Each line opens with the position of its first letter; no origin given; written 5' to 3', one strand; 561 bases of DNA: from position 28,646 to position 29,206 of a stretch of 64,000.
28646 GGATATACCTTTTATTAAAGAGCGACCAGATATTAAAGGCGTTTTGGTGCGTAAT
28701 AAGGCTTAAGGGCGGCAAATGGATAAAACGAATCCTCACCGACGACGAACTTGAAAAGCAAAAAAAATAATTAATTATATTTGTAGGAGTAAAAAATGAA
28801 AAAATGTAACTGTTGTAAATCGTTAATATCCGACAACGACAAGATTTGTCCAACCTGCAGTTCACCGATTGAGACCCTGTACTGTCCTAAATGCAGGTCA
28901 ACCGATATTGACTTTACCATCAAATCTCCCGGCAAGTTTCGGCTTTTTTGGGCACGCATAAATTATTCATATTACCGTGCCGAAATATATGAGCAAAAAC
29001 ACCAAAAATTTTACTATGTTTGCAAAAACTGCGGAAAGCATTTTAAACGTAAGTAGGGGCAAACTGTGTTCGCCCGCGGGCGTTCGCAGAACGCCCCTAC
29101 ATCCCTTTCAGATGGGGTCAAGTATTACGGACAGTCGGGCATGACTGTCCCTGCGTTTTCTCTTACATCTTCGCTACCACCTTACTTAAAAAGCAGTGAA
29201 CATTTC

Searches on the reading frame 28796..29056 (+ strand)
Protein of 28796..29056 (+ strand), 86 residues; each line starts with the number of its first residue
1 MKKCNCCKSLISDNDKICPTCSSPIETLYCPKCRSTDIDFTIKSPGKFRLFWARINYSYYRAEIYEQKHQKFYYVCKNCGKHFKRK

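Call 69: search_protein_families(library=pfam, proteins=[window:28796-29056:+], max_evalue=0.001)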
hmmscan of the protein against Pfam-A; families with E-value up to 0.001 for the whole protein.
window:28796-29056:+ (86 aa): 1 family
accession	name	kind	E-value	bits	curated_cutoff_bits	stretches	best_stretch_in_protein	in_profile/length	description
PF12773.13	DZR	-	3.5e-05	24.3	27.3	1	4-36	1-33/45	Double zinc ribbon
